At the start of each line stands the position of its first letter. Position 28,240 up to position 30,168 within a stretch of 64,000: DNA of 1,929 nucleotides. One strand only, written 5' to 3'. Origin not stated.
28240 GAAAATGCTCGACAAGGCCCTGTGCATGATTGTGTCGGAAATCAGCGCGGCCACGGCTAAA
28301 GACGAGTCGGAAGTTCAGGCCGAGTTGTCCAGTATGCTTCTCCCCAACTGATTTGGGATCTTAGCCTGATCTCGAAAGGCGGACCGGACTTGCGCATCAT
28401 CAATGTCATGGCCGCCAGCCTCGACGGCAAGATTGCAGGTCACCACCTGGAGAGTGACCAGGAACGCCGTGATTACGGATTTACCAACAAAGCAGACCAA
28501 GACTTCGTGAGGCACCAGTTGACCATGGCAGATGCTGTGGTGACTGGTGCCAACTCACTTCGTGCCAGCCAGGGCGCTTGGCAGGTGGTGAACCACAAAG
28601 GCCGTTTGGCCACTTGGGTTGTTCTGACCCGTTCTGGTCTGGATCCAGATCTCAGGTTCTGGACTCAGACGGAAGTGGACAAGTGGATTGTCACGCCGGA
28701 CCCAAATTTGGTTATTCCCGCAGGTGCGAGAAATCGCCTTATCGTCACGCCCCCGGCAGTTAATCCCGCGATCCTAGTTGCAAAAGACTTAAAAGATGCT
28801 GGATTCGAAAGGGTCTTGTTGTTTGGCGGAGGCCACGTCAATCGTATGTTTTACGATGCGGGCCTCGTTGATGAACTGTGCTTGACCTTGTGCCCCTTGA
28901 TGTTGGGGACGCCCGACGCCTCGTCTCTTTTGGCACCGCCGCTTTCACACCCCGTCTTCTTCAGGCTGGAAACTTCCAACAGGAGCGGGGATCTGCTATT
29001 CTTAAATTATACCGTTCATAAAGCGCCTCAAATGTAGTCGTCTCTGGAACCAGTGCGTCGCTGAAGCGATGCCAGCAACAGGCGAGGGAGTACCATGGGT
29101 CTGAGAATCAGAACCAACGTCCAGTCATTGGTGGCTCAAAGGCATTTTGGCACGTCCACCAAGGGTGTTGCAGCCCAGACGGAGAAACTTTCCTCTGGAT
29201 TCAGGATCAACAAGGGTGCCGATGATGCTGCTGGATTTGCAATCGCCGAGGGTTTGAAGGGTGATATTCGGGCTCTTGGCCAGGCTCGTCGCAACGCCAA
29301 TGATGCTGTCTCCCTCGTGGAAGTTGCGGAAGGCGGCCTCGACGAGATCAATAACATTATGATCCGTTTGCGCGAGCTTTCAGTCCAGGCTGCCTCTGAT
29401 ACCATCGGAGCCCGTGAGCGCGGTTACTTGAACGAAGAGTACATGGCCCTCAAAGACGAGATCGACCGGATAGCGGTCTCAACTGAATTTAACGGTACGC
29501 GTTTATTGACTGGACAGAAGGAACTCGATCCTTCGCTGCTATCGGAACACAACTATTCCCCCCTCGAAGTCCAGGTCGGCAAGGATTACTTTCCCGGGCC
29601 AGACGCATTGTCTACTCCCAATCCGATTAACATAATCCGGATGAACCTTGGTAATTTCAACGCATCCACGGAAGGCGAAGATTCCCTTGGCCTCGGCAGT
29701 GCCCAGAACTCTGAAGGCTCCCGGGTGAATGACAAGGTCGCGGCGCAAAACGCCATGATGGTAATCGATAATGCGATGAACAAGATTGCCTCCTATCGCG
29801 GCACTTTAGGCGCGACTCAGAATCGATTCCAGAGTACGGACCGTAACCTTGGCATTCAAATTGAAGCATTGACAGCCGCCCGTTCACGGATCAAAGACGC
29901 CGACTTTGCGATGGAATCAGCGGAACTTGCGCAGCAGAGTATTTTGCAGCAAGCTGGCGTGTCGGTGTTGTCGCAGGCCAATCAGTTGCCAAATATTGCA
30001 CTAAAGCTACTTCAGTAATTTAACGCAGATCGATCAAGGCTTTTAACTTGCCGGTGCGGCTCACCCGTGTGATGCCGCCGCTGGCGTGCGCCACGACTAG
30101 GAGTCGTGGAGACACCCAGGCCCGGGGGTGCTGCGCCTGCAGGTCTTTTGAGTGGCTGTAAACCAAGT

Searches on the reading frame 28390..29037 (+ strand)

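Call 3: search_protein_families(library=pfam, proteins=[window:28390-29037:+], max_evalue=0.01)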
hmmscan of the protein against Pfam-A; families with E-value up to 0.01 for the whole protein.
window:28390-29037:+ (215 aa): 1 family
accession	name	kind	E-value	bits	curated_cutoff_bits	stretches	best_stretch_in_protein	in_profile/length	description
PF01872.23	RibD_C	-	1.4e-20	74.4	24.1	1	3-184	3-176/197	RibD C-terminal domain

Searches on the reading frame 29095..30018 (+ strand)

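Call 3: search_protein_families(library=pfam, proteins=[window:29095-30018:+], max_evalue=0.01)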
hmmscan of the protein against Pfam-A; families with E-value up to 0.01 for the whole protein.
window:29095-30018:+ (307 aa): 2 families
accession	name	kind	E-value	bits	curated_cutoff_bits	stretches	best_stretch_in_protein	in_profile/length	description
PF00669.25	Flagellin_N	-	3.2e-35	121.7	26.6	1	5-142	1-138/139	Bacterial flagellin N-terminal helical region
PF00700.27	Flagellin_C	-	1.4e-23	83.4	23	1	222-306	2-86/86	Bacterial flagellin C-terminal helical region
